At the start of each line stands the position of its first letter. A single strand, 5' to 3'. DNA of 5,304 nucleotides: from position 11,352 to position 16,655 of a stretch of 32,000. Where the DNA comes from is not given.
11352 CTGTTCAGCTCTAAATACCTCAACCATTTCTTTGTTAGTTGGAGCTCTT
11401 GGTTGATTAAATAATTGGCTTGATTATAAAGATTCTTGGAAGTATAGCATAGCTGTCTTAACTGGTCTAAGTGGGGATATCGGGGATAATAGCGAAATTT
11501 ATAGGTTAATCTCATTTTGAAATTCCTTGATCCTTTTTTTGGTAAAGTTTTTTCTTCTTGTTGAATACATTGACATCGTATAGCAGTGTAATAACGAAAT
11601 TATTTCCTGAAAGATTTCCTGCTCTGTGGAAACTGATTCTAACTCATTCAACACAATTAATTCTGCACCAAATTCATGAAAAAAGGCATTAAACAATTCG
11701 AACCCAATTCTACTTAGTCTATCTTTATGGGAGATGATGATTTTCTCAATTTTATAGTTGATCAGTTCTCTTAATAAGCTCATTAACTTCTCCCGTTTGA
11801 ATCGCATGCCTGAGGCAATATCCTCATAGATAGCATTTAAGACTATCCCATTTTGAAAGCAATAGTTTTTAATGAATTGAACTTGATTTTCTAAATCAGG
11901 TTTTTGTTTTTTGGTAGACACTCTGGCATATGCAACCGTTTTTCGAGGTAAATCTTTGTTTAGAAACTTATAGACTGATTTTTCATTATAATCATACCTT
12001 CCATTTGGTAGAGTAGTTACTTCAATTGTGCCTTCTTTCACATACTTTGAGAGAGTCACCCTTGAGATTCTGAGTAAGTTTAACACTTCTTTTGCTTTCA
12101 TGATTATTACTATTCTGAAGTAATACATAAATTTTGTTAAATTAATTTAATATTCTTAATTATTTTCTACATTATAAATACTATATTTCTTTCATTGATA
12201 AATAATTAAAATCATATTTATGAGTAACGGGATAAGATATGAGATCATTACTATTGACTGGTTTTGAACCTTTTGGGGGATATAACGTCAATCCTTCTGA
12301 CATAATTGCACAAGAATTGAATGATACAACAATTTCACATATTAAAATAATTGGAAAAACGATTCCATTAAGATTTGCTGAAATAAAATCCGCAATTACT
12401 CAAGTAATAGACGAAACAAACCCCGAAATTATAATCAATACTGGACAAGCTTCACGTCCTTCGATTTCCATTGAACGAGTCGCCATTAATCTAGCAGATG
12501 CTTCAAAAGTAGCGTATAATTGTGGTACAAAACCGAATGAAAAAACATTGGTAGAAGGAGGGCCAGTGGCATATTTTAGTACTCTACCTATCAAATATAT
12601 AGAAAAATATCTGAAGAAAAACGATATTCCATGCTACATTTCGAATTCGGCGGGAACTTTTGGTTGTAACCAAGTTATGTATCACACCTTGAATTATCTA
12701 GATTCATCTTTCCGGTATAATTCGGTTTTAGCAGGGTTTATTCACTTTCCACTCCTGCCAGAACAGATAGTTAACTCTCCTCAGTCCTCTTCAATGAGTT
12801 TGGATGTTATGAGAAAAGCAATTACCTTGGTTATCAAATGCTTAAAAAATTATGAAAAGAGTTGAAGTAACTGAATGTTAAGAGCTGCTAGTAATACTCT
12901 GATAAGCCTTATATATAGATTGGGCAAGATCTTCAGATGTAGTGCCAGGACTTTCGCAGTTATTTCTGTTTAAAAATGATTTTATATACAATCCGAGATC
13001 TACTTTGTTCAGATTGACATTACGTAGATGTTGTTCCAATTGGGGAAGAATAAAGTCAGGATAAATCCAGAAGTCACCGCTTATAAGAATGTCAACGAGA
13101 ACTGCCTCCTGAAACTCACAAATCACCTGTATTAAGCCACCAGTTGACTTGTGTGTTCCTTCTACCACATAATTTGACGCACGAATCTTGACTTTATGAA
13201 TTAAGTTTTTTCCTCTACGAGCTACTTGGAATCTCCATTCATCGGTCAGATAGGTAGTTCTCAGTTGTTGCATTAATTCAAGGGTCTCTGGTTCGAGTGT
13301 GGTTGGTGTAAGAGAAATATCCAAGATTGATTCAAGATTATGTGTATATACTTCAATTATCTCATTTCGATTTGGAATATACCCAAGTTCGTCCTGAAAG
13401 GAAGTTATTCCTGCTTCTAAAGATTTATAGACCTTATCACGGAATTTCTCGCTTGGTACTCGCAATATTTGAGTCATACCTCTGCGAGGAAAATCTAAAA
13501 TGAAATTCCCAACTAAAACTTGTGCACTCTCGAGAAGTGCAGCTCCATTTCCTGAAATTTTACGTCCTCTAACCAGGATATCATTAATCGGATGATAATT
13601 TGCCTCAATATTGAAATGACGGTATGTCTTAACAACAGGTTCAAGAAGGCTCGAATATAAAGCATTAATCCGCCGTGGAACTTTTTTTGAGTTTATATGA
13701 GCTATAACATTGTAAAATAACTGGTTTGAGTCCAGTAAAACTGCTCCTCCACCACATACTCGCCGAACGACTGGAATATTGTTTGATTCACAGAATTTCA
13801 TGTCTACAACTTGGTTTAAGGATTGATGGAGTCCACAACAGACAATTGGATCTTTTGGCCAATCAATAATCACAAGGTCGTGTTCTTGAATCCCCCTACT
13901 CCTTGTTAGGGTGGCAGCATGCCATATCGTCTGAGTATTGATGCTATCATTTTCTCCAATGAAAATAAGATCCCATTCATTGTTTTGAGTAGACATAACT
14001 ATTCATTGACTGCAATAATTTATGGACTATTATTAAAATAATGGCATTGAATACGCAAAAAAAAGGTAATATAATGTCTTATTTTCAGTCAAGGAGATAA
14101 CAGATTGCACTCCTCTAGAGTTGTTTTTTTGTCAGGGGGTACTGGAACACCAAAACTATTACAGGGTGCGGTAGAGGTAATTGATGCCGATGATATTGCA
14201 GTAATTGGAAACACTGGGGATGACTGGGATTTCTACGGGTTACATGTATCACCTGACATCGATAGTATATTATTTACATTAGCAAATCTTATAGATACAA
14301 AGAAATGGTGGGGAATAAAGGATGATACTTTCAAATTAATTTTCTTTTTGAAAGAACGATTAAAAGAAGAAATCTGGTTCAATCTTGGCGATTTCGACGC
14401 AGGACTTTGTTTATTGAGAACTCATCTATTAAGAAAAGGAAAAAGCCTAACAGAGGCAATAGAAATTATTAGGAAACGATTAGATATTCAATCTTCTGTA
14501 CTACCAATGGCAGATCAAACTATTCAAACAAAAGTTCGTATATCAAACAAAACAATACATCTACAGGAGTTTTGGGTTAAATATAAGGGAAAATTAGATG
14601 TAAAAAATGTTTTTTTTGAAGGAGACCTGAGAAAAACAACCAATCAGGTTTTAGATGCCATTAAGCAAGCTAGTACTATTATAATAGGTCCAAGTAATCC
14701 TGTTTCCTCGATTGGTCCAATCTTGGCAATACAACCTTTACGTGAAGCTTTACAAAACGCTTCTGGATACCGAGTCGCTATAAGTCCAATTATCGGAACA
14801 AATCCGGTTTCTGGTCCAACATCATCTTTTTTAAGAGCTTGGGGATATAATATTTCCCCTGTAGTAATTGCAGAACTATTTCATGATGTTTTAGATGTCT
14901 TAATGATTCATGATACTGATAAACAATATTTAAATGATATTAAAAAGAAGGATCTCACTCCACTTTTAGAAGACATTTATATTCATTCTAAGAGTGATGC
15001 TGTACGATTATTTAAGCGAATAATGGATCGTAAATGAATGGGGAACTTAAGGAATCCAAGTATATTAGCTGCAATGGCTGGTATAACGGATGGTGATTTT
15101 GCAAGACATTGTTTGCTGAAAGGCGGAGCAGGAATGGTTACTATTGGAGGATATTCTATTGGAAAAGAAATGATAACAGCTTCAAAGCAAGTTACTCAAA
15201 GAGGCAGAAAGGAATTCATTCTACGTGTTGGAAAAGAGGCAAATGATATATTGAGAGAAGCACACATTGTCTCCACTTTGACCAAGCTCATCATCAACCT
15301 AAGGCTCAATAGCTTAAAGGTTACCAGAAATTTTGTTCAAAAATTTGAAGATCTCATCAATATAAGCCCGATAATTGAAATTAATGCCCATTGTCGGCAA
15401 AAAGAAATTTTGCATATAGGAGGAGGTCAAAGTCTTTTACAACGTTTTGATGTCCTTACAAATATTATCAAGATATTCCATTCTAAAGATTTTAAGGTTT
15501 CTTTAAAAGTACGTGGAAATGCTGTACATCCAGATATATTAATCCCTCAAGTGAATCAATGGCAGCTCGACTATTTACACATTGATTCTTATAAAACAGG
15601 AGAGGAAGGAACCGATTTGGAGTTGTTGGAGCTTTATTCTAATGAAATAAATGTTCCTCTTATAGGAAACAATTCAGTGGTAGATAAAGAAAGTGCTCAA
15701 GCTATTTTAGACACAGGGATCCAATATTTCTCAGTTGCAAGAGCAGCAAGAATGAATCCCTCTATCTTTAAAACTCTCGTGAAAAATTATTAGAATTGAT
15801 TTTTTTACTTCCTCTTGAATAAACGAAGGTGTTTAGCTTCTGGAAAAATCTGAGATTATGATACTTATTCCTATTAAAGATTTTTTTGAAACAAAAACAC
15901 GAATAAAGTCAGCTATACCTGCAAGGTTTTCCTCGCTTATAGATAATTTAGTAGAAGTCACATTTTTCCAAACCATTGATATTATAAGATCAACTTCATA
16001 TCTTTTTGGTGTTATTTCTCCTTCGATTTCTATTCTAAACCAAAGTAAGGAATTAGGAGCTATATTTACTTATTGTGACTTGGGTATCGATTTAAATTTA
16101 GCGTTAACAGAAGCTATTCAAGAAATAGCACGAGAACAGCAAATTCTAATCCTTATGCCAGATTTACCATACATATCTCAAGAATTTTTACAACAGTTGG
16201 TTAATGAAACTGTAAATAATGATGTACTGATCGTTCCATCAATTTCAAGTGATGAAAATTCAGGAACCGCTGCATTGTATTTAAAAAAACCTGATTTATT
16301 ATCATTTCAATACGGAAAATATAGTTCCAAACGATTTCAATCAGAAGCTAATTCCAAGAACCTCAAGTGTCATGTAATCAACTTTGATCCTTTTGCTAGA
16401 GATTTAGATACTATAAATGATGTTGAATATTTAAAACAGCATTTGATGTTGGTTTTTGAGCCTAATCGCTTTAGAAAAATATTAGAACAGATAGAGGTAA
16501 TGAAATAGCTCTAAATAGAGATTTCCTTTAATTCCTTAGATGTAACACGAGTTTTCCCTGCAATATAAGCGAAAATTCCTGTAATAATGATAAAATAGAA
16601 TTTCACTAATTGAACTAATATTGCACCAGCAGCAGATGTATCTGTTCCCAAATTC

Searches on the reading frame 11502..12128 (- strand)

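Call 42: search_protein_families(library=pfam, proteins=[window:11502-12128:-], max_evalue=0.0001)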
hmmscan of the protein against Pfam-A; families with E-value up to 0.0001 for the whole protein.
window:11502-12128:- (209 aa): 1 family
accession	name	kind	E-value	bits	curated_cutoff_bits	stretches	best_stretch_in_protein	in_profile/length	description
PF00239.26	Resolvase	-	4.8e-20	72.6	23.3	1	65-199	2-139/145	Resolvase, N terminal domain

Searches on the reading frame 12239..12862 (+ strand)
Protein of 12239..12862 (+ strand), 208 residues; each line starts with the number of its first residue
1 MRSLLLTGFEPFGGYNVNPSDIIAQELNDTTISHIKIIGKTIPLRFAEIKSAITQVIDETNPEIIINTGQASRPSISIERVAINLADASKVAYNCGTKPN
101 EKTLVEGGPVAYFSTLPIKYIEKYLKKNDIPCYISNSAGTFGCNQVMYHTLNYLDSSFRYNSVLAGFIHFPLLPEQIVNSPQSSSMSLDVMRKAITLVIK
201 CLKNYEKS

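Call 42: search_protein_families(library=pfam, proteins=[window:12239-12862:+], max_evalue=0.0001)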
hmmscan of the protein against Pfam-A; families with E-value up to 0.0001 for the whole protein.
window:12239-12862:+ (208 aa): 1 family
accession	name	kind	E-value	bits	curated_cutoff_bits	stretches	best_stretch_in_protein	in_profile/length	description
PF01470.22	Peptidase_C15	-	1.1e-56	192.5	22.7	1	4-201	3-200/204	Pyroglutamyl peptidase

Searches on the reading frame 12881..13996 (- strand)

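Call 42: search_protein_families(library=pfam, proteins=[window:12881-13996:-], max_evalue=0.0001)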
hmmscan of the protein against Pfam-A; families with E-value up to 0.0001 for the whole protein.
window:12881-13996:- (372 aa): 1 family
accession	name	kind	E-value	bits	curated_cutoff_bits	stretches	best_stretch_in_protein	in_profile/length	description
PF21948.1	LplA-B_cat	-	1.9e-32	113.3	27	1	30-218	12-196/200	Lipoyl protein ligase A/B catalytic domain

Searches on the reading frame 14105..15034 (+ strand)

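Call 42: search_protein_families(library=pfam, proteins=[window:14105-15034:+], max_evalue=0.0001)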
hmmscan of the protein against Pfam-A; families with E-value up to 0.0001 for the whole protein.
window:14105-15034:+ (310 aa): 1 family
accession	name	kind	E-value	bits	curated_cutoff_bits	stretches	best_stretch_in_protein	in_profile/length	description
PF01933.23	CofD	-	3.8e-47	161.3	30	1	6-290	1-273/290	2-phospho-L-lactate transferase CofD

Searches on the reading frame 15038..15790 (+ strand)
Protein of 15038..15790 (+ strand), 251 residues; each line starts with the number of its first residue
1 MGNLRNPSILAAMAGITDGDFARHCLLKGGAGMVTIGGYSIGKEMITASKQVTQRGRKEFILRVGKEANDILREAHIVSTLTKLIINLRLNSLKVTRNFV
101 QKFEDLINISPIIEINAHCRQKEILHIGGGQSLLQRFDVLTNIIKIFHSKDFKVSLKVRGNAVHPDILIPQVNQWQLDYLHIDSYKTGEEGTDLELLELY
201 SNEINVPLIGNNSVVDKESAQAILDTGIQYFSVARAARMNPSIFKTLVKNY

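Call 42: search_protein_families(library=pfam, proteins=[window:15038-15790:+], max_evalue=0.0001)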
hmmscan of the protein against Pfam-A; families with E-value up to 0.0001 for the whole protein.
window:15038-15790:+ (251 aa): 1 family
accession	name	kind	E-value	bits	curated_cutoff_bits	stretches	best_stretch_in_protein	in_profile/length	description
PF01207.24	Dus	-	8.1e-12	45.3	20.4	1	10-159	2-130/311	Dihydrouridine synthase (Dus)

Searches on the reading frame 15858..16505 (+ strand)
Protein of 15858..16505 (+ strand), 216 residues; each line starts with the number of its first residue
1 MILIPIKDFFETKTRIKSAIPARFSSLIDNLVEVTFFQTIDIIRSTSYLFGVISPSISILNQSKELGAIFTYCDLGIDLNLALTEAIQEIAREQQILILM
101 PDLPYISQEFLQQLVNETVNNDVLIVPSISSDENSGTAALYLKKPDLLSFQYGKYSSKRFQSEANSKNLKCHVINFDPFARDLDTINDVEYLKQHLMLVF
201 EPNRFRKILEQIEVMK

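Call 42: search_protein_families(library=pfam, proteins=[window:15858-16505:+], max_evalue=0.0001)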
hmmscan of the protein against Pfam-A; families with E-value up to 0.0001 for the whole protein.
window:15858-16505:+ (216 aa): 1 family
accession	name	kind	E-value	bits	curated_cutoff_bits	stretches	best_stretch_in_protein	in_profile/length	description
PF01983.22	CofC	-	1.1e-16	61.1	22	1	2-197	3-183/217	Guanylyl transferase CofC like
